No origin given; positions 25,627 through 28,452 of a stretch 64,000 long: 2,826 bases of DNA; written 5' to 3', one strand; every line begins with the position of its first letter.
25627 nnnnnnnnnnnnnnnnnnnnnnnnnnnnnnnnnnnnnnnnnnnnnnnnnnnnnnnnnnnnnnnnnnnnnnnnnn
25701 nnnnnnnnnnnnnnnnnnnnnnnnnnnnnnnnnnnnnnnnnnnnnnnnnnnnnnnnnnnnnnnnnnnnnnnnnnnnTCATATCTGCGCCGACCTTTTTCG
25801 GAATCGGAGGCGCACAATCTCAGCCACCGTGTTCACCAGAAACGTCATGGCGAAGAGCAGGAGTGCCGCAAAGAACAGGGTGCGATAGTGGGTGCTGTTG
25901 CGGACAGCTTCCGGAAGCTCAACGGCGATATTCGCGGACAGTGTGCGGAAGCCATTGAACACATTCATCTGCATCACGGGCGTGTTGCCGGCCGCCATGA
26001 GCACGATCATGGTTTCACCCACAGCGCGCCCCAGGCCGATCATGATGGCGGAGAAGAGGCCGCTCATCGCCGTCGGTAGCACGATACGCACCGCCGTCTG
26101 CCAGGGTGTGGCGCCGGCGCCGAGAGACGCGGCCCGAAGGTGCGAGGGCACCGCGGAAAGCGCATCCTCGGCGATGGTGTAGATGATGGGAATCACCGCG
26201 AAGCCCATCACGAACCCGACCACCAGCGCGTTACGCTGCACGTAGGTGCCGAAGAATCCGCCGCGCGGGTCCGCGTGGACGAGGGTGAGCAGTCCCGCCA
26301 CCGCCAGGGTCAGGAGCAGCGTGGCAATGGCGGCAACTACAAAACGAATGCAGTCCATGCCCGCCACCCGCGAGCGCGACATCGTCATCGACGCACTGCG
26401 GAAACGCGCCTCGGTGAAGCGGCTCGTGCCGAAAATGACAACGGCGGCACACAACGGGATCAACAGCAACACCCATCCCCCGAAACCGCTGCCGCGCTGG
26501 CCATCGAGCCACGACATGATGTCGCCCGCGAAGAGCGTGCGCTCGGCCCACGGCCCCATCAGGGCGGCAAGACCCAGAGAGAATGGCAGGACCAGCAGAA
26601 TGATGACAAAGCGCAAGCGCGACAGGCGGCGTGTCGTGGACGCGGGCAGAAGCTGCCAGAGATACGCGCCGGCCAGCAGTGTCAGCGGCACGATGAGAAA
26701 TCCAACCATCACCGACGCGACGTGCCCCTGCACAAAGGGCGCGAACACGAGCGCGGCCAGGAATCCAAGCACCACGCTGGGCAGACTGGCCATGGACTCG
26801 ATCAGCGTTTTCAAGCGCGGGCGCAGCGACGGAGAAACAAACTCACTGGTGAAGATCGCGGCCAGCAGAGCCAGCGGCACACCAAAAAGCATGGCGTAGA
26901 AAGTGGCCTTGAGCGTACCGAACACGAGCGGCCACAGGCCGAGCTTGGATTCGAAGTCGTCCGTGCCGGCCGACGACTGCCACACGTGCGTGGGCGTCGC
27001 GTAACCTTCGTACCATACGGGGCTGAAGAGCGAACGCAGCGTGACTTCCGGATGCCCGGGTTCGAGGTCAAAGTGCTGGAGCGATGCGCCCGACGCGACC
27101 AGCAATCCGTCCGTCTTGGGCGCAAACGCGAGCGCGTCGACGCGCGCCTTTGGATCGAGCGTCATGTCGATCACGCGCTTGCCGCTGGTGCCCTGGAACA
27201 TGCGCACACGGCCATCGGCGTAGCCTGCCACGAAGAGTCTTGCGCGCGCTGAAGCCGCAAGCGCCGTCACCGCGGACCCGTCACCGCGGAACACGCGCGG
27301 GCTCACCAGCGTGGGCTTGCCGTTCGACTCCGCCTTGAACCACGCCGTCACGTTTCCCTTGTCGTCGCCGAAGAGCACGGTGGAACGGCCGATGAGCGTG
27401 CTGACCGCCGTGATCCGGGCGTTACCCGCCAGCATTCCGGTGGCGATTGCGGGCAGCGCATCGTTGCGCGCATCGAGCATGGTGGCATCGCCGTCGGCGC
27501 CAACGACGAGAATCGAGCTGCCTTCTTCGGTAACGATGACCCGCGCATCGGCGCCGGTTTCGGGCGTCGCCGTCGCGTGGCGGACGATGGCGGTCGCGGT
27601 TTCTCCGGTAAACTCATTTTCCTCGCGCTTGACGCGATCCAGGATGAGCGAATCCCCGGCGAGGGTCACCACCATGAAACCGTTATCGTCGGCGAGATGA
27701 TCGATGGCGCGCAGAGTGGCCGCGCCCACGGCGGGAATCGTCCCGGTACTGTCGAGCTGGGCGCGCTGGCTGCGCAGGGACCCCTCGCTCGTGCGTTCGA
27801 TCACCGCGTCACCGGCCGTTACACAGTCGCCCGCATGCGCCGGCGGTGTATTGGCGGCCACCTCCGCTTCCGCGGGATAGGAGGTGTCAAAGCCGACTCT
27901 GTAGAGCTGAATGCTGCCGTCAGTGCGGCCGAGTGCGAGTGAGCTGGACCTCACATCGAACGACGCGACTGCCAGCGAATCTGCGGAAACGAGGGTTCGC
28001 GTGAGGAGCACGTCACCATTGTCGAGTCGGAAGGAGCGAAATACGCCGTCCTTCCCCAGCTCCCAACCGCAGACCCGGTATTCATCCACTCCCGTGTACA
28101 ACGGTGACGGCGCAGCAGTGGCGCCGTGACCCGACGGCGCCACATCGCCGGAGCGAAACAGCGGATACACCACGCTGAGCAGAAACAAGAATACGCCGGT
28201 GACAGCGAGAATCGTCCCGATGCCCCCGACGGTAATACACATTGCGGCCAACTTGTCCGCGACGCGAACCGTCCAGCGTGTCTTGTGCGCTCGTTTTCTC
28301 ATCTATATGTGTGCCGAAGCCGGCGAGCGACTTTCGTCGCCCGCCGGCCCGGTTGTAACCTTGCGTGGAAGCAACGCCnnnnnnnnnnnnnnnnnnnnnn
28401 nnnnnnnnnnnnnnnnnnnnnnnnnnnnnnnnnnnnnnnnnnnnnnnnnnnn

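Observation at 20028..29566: Complete pstSCAB-phoBR-phoU locus with a giant PstC (841 aa) and long PstA (554 aa)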

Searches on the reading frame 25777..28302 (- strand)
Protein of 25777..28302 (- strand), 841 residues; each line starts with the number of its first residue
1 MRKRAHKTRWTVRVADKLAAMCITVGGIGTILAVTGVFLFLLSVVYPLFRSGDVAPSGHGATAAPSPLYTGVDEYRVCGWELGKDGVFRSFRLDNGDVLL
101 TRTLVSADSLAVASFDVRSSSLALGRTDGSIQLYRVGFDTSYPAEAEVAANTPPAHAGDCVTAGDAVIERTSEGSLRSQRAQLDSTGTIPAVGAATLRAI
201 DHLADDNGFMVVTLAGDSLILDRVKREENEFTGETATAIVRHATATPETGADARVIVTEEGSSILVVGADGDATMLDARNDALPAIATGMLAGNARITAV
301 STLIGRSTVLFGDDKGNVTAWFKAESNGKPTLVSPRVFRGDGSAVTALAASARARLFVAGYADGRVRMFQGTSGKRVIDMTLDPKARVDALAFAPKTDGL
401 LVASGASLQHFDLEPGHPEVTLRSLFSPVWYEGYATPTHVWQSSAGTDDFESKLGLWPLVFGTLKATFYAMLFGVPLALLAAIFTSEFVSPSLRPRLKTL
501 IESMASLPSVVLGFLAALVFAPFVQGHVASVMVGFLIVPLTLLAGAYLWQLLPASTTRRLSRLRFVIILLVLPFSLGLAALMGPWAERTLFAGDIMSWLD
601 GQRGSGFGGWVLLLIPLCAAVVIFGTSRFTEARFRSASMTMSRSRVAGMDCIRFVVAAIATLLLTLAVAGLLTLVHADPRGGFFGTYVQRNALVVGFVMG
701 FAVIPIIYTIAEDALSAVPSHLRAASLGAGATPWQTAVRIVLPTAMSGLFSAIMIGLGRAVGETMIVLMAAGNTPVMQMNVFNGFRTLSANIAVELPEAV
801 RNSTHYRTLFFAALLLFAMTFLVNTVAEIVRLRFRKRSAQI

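Call 6: search_protein_families(library=pfam, proteins=[window:25777-28302:-], max_evalue=0.01)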
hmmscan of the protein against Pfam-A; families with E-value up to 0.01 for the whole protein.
window:25777-28302:- (841 aa): 8 families
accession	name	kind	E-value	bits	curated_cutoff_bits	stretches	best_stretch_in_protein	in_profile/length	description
PF00528.27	BPD_transp_1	-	5.5e-07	29.9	26.4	0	474-835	1-183/184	Binding-protein-dependent transport system inner membrane component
PF24814.1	WD40_Prp19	-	1.1e-06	28.4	320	1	257-407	15-155/281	Prp19 WD40 domain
PF25173.1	Beta-prop_WDR3_1st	-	1.3e-06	28.7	154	1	337-406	24-90/184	WDR3 first beta-propeller domain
PF24807.1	WD40_CDC20-Fz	-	8.4e-06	25.7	200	1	256-407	57-199/292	CDC20/Fizzy WD40 domain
PF23414.1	Beta-prop_EML_2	-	6.8e-05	22.8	90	0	344-404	41-100/266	Echinoderm microtubule-associated protein second beta-propeller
PF24817.1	WD40_WDHD1_1st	-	0.0003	20.5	109.9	1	253-404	9-147/291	WDHD1 first WD40 domain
PF23410.3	Beta-prop_VPS8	-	0.00069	19.1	28.9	0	341-379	65-103/358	Vps8 beta-propeller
PF25171.1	Beta-prop_WDR36-Utp21_1st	-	0.002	18.1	80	1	338-416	146-225/266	WDR36/Utp21 first beta-propeller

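Call 7: search_protein_families(library=ncbifam, proteins=[window:25777-28302:-], max_evalue=0.01)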
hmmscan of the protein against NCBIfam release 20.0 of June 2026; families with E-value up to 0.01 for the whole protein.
window:25777-28302:- (841 aa): 14 families
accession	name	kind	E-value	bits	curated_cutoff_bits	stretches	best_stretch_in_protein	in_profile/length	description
TIGR02138.1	phosphate_pstC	equivalog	4.9e-57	193.2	196.45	2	684-831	144-292/296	phosphate ABC transporter permease subunit PstC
TIGR00974.1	3a0107s02c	equivalog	2.4e-35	122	193.45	2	686-835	122-271/272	phosphate ABC transporter permease PstA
NF008435.0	PRK11275.1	equivalog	2.1e-27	96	502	2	683-837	161-315/319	phosphate ABC transporter permease PstC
NF008430.0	PRK11268.1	equivalog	1.2e-11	44.3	439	2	699-830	160-289/295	phosphate ABC transporter permease PstA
TIGR02141.1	modB_ABC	equivalog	6.5e-09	35.7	182.6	1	661-783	43-175/208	molybdate ABC transporter permease subunit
TIGR01581.1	Mo_ABC_porter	hypoth_equivalog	1.4e-08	34.5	210.3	1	640-796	47-211/225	ABC transporter permease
TIGR02139.1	permease_CysT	equivalog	3.4e-07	30.1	246.1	1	665-778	99-218/265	sulfate ABC transporter permease subunit CysT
TIGR00969.1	3a0106s02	subfamily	2.4e-06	27.2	240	1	664-777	109-228/272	sulfate ABC transporter permease subunit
NF008208.0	PRK10971.1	equivalog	5.1e-06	26.2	415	1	663-774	105-222/277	sulfate/thiosulfate ABC transporter permease CysT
NF008049.0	PRK10782.1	subfamily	1.1e-05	25.2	212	1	684-784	83-180/217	methionine ABC transporter permease MetI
NF006939.0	PRK09421.1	equivalog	0.0018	17.7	262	1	663-821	68-215/230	molybdate ABC transporter permease subunit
NF007963.0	PRK10683.1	equivalog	0.0024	17.4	489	1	695-778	189-270/317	putrescine ABC transporter permease PotH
NF040839.1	tungstate_WtpB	equivalog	0.0026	17.4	340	1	683-785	116-221/251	tungstate ABC transporter permease WtpB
NF033442.0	BREX_PglW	equivalog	0.009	13.7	990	0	180-310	946-1068/1391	BREX system serine/threonine kinase PglW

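Call 9: find_homologous_proteins(query=window:25777-28302:-, max_evalue=0.00001)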
Query window:25777-28302:- (841 aa): 2053 proteins with E <= 0.00001 among 8000 candidates; the best 120 are listed.
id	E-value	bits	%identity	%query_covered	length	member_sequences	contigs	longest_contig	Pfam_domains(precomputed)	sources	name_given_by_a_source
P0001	0.0e+0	1622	88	100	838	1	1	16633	PF25173.2,PF00528.28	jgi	jgi:phosphate transport system permease protein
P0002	0.0e+0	1597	87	100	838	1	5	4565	PF25173.2,PF00528.28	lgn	-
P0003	0.0e+0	1549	86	98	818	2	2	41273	PF25173.2,PF00528.28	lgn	-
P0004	0.0e+0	1450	79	100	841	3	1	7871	PF25173.2,PF00528.28,PF12894.14,PF24807.2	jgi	jgi:phosphate transport system permease protein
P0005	0.0e+0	1441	81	98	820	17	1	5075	PF24814.2,PF23381.2,PF25173.2,PF00528.28,PF12894.14,PF23414.2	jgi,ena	-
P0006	0.0e+0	1438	78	100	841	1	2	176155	PF25174.2,PF23381.2,PF25173.2,PF00528.28,PF24807.2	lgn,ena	-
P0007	0.0e+0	1384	75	100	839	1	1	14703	PF25173.2,PF25171.2,PF00528.28,PF12894.14,PF24807.2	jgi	jgi:phosphate transport system permease protein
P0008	0.0e+0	1373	74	100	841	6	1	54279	PF24814.2,PF23381.2,PF25173.2,PF00528.28,PF12894.14,PF24807.2,PF00400.39,PF23414.2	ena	-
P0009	0.0e+0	1373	75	100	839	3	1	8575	PF23410.5,PF24814.2,PF23381.2,PF25173.2,PF00528.28,PF24807.2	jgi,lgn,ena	-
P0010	0.0e+0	1362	74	100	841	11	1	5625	PF23410.5,PF25174.2,PF24814.2,PF23381.2,PF25173.2,PF25171.2,PF00528.28,PF12894.14,PF24807.2,PF00400.39,PF23414.2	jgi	jgi:phosphate transport system permease protein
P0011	0.0e+0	1347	73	100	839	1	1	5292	PF23410.5,PF23381.2,PF25173.2,PF00528.28,PF24807.2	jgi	jgi:phosphate transport system permease protein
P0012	0.0e+0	1337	73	98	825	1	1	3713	PF23381.2,PF25173.2,PF00528.28,PF12894.14,PF24807.2,PF23414.2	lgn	-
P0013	0.0e+0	1330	74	100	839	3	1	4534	PF25173.2,PF25171.2,PF00528.28,PF23414.2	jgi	jgi:phosphate transport system permease protein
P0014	0.0e+0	1256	69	100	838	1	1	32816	PF23381.2,PF25173.2,PF25171.2,PF00528.28,PF24807.2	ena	-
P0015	0.0e+0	1248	68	100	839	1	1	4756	PF25173.2,PF00528.28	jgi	jgi:phosphate transport system permease protein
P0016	0.0e+0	1240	69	100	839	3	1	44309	PF25173.2,PF00528.28,PF23414.2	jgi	jgi:phosphate transport system permease protein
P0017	0.0e+0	1233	69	100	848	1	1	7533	PF25171.2,PF00528.28,PF23414.2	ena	-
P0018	0.0e+0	1228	68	100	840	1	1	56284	PF25173.2,PF00528.28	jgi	jgi:phosphate transport system permease protein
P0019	0.0e+0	1116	64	100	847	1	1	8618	PF23381.2,PF25173.2,PF00528.28,PF00400.39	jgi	jgi:phosphate transport system permease protein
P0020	0.0e+0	1098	62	100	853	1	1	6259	PF00528.28,PF23414.2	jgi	jgi:phosphate transport system permease protein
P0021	0.0e+0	1095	61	100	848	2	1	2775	PF25173.2,PF00528.28,PF24807.2,PF23414.2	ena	-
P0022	0.0e+0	1041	59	100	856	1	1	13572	PF25173.2,PF00528.28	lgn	-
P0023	0.0e+0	1040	60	99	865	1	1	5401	PF23381.2,PF25173.2,PF00528.28,PF25175.2,PF23414.2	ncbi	-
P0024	0.0e+0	1030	59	100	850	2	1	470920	PF25173.2,PF25171.2,PF00528.28,PF23414.2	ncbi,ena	-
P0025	0.0e+0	1029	60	99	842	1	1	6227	PF00528.28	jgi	jgi:phosphate transport system permease protein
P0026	0.0e+0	1026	59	100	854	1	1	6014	PF23381.2,PF25173.2,PF25171.2,PF00528.28,PF23414.2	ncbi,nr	ncbi:MAG TPA: ABC transporter permease subunit [Candidatus Krumholzibacteria bacterium]|nr:ABC trans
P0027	0.0e+0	1023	59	99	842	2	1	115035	PF25174.2,PF25173.2,PF00528.28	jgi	jgi:phosphate transport system permease protein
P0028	0.0e+0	1020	58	100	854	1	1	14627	PF23381.2,PF25173.2,PF00528.28,PF23414.2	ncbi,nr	ncbi:MAG TPA: ABC transporter permease subunit [Candidatus Krumholzibacteria bacterium]|nr:ABC trans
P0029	0.0e+0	1016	59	100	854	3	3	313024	PF00528.28,PF23414.2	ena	-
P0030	0.0e+0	1015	59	100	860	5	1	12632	PF25173.2,PF00528.28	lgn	-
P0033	2.1e-297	1007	58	100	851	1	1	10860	PF23381.2,PF25173.2,PF25171.2,PF00528.28,PF12894.14,PF23414.2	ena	-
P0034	4.1e-297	1006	59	99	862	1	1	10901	PF25174.2,PF25173.2,PF25171.2,PF00528.28,PF23414.2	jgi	jgi:phosphate transport system permease protein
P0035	9.5e-297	1005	58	100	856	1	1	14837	PF25174.2,PF24814.2,PF23381.2,PF25173.2,PF25171.2,PF00528.28,PF24807.2,PF24817.2,PF23414.2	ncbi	-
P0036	1.3e-296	1004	58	100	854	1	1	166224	PF25174.2,PF24814.2,PF23381.2,PF25173.2,PF00528.28,PF25175.2,PF24817.2,PF23414.2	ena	-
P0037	3.6e-295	999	57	99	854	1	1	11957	PF25173.2,PF00528.28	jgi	jgi:phosphate transport system permease protein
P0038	3.9e-295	999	57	100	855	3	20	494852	PF25173.2,PF00528.28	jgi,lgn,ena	jgi:phosphate transport system permease protein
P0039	3.5e-294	996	59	100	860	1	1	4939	PF25173.2,PF00528.28,PF23414.2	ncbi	-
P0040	1.5e-293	994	59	99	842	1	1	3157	PF00528.28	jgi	jgi:phosphate transport system permease protein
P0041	3.1e-293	993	59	99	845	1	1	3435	PF25173.2,PF00528.28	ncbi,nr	ncbi:MAG TPA: ABC transporter permease subunit [Candidatus Krumholzibacteria bacterium]|nr:ABC trans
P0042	1.3e-292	991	59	99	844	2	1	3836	PF23381.2,PF25173.2,PF00528.28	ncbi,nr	ncbi:MAG: ABC transporter permease [Candidatus Latescibacteria bacterium]|nr:ABC transporter permeas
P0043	7.5e-291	985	58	100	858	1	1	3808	PF23381.2,PF25173.2,PF00528.28,PF23414.2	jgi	jgi:phosphate transport system permease protein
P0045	3.0e-290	983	57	100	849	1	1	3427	PF25173.2,PF25171.2,PF00528.28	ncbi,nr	ncbi:MAG TPA: ABC transporter permease subunit [Candidatus Krumholzibacteria bacterium]|nr:ABC trans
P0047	5.9e-289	979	58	99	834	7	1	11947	PF25173.2,PF00528.28,PF24817.2,PF23414.2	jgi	jgi:phosphate transport system permease protein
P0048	1.6e-288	977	69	47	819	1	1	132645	PF25173.2,PF00528.28,PF24807.2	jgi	jgi:phosphate transport system permease protein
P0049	6.0e-287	972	58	100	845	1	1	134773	PF00528.28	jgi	-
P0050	1.3e-286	971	58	97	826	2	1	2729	PF00528.28,PF23414.2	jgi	jgi:phosphate transport system permease protein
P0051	6.5e-283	959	55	100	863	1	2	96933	PF25173.2,PF25171.2,PF00528.28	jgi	jgi:phosphate transport system permease protein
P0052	7.3e-283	959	57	98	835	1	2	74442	PF25173.2,PF00528.28,PF23414.2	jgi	jgi:phosphate transport system permease protein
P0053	4.2e-280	950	54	99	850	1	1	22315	PF00528.28,PF12894.14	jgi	jgi:phosphate transport system permease protein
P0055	2.0e-278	944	55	100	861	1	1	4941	PF25173.2,PF25171.2,PF00528.28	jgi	jgi:phosphate transport system permease protein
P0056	4.9e-278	943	55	100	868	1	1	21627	PF00528.28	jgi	jgi:phosphate transport system permease protein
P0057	1.6e-276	938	54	100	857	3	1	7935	PF25173.2,PF25171.2,PF00528.28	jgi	jgi:phosphate transport system permease protein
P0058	1.2e-274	931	55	100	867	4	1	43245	PF23381.2,PF25173.2,PF00528.28,PF12894.14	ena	-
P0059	2.5e-271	920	55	100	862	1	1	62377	PF25173.2,PF00528.28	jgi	jgi:phosphate transport system permease protein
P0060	4.6e-268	910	54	100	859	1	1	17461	PF00528.28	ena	-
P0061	1.3e-265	902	53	99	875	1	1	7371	PF24814.2,PF25173.2,PF25171.2,PF00528.28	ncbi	ncbi:MAG: ABC transporter permease subunit, partial [bacterium]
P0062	1.4e-260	885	52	100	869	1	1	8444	PF25173.2,PF00528.28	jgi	jgi:phosphate transport system permease protein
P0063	1.7e-260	885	79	61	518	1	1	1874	PF25173.2,PF00528.28,PF23414.2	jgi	jgi:phosphate transport system permease protein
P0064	3.2e-255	867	50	100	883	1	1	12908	PF25173.2,PF25171.2,PF00528.28,PF12894.14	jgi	jgi:phosphate transport system permease protein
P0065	1.5e-254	865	51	99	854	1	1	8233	PF23410.5,PF23381.2,PF25173.2,PF25171.2,PF00528.28,PF12894.14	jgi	jgi:phosphate transport system permease protein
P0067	1.1e-252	859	50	100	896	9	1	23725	PF25173.2,PF25171.2,PF00528.28,PF12894.14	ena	-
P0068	4.0e-252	857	52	98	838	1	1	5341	PF00528.28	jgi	-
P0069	6.0e-252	856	51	100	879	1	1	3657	PF25173.2,PF25171.2,PF00528.28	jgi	jgi:phosphate transport system permease protein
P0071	2.7e-251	854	54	90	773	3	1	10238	PF25173.2,PF00528.28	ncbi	ncbi:MAG: ABC transporter permease subunit [Candidatus Latescibacterota bacterium]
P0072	1.9e-250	851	49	100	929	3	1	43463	PF25173.2,PF00528.28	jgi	-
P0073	4.0e-250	850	51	100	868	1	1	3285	PF25173.2,PF00528.28,PF12894.14,PF24817.2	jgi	jgi:phosphate transport system permease protein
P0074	4.3e-250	850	51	99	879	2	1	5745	PF25173.2,PF00528.28,PF12894.14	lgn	-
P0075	1.1e-247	842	79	59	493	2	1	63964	PF00528.28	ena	-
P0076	2.5e-247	841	52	100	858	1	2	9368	PF25173.2,PF00528.28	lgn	-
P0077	5.4e-246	837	50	100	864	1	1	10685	PF00528.28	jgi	jgi:phosphate transport system permease protein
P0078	1.0e-245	836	50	100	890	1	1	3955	PF00528.28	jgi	jgi:phosphate transport system permease protein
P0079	3.0e-243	828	50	100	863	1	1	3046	PF00528.28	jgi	jgi:phosphate transport system permease protein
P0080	2.5e-242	825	50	100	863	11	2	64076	PF25173.2,PF00528.28,PF12894.14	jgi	jgi:phosphate transport system permease protein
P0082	6.6e-241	820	50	100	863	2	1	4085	PF25173.2,PF00528.28,PF23414.2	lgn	-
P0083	1.3e-240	819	50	100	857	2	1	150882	PF00528.28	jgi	jgi:phosphate transport system permease protein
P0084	2.9e-240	818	50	100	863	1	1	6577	PF00528.28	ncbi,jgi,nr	ncbi:MAG TPA: ABC transporter permease subunit [Gemmataceae bacterium]|jgi:phosphate transport syste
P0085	3.1e-240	818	62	77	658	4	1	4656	PF25173.2,PF00528.28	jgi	jgi:phosphate transport system permease protein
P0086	8.7e-240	816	49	100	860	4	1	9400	PF23410.5,PF00528.28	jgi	jgi:phosphate transport system permease protein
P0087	1.9e-239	815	49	100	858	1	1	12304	PF23410.5,PF25173.2,PF00528.28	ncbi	-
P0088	3.9e-239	814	49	100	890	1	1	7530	PF00528.28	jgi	jgi:phosphate transport system permease protein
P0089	9.0e-239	813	49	98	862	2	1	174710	PF00528.28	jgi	jgi:phosphate transport system permease protein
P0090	3.1e-238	811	50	100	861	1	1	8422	PF23410.5,PF25174.2,PF23381.2,PF25173.2,PF25171.2,PF00528.28,PF24807.2,PF00400.39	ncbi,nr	ncbi:MAG: ABC transporter permease subunit [Gemmataceae bacterium]|nr:ABC transporter permease subun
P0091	3.4e-238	811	50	99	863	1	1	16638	PF23410.5,PF25173.2,PF25171.2,PF00528.28,PF12894.14,PF23414.2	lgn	-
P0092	3.5e-238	811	50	100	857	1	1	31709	PF25173.2,PF25171.2,PF00528.28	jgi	jgi:phosphate transport system permease protein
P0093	7.3e-238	810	50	100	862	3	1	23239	PF00528.28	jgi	-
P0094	1.0e-237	809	49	100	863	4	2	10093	PF00528.28,PF12894.14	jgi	jgi:phosphate transport system permease protein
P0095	1.9e-237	808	50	100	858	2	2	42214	PF23410.5,PF25173.2,PF25171.2,PF00528.28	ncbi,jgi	jgi:phosphate transport system permease protein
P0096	2.4e-237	808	49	100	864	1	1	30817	PF00528.28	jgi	jgi:phosphate transport system permease protein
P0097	3.1e-237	808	49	98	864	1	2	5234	PF00528.28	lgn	-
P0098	3.8e-237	807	50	100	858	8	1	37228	PF23410.5,PF00528.28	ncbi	-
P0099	3.8e-237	807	49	100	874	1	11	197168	PF00528.28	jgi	jgi:phosphate transport system permease protein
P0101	6.0e-237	807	50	100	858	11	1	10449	PF25173.2,PF25171.2,PF00528.28,PF24817.2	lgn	-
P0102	8.7e-237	806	49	100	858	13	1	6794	PF25173.2,PF25171.2,PF00528.28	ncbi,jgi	jgi:phosphate transport system permease protein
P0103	1.0e-236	806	52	92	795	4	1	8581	PF25173.2,PF25171.2,PF00528.28,PF12894.14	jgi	jgi:phosphate transport system permease protein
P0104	1.3e-236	806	50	99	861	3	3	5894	PF23393.3,PF23410.5,PF25174.2,PF23381.2,PF25173.2,PF25171.2,PF00528.28,PF24807.2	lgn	-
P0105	7.3e-236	803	49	100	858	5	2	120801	PF23410.5,PF25173.2,PF25171.2,PF00528.28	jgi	jgi:phosphate transport system permease protein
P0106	7.4e-236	803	49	100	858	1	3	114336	PF25171.2,PF00528.28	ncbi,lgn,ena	-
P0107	8.4e-236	803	49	100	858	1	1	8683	PF23410.5,PF25171.2,PF00528.28,PF12894.14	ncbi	-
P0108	9.0e-236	803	49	100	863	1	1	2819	PF00528.28,PF12894.14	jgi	jgi:phosphate transport system permease protein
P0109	1.4e-235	802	50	100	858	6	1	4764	PF23410.5,PF25173.2,PF25171.2,PF00528.28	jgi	-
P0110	1.6e-235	802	48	100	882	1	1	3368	PF25173.2,PF25171.2,PF00528.28,PF12894.14,PF00400.39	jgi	-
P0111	2.8e-235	801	50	100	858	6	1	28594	PF25171.2,PF00528.28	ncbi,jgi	ncbi:MAG: hypothetical protein WC701_05890 [Kiritimatiellales bacterium]|jgi:phosphate transport sys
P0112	3.2e-235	801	50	99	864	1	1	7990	PF23381.2,PF00528.28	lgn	-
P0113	3.6e-235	801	51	100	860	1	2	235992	PF00528.28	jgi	jgi:phosphate transport system permease protein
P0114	6.3e-235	800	49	100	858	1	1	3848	PF25173.2,PF25171.2,PF00528.28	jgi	jgi:phosphate transport system permease protein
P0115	7.5e-235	800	50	100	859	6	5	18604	PF23410.5,PF25173.2,PF25171.2,PF00528.28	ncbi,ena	-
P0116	2.0e-234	798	64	70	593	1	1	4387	PF25173.2,PF25171.2,PF00528.28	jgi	-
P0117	2.2e-234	798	48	100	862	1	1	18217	PF00528.28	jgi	jgi:phosphate transport system permease protein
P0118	3.2e-234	798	49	100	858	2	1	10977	PF23410.5,PF25173.2,PF25171.2,PF00528.28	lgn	-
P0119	9.4e-234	796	48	100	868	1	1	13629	PF00528.28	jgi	jgi:phosphate transport system permease protein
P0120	1.1e-233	796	48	99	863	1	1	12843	PF00528.28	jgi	jgi:phosphate transport system permease protein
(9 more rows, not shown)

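Call 11: search_solved_structures(query=window:25777-28302:-, max_evalue=0.01)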
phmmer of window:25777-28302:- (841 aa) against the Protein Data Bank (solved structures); distinct sequences matched with E-value up to 0.01: 22.
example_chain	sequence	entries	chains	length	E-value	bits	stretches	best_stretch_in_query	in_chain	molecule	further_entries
9k3s_B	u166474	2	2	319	1.6e-22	82.7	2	690-837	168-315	Phosphate transport system permease protein PstC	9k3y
9k3x_B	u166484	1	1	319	2.3e-22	82.2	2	690-837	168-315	Phosphate transport system permease protein PstC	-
9k3s_A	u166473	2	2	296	4.9e-08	34.8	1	699-830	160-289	Phosphate transport system permease protein PstA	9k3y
9k3x_A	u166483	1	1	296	5.4e-08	34.7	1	699-830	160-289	Phosphate transport system permease protein PstA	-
8ip8_ha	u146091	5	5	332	0.0003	22.3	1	339-423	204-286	RACK1 | Ribosomal protein RACK1 subfamily. WD repeat G protein beta family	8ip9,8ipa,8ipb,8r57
3dhw_A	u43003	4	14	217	0.00047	21.6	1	658-766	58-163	D-methionine transport system permease protein metI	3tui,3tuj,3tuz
6cvl_A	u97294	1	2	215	0.0008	20.9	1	682-766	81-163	MetI transmembrane subunit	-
5em2_A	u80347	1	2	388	0.00094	20.7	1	331-421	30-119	Ribosome biogenesis protein ERB1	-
5cxb_B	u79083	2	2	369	0.00094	20.6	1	333-421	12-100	Ribosome biogenesis protein ERB1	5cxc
7oyc_g2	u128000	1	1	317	0.001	20.5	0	347-414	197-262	Gnb2l1-prov protein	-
5cyk_B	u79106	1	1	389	0.0014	20.1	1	331-421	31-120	Ribosome biogenesis protein ERB1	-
7oya_g2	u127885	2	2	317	0.002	19.5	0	348-414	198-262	Guanine nucleotide-binding protein subunit beta-2-like 1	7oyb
22tu_Sg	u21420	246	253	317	0.0022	19.5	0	348-414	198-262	Receptor of activated protein C kinase 1 | Ribosomal protein RACK1 | 40S RIBOSOMAL PROTEIN ES6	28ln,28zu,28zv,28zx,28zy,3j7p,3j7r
9ru8_Sg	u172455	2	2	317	0.0022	19.4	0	348-414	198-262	Small ribosomal subunit protein RACK1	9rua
9ruc_Sg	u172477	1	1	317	0.0027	19.2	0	348-414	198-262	Small ribosomal subunit protein RACK1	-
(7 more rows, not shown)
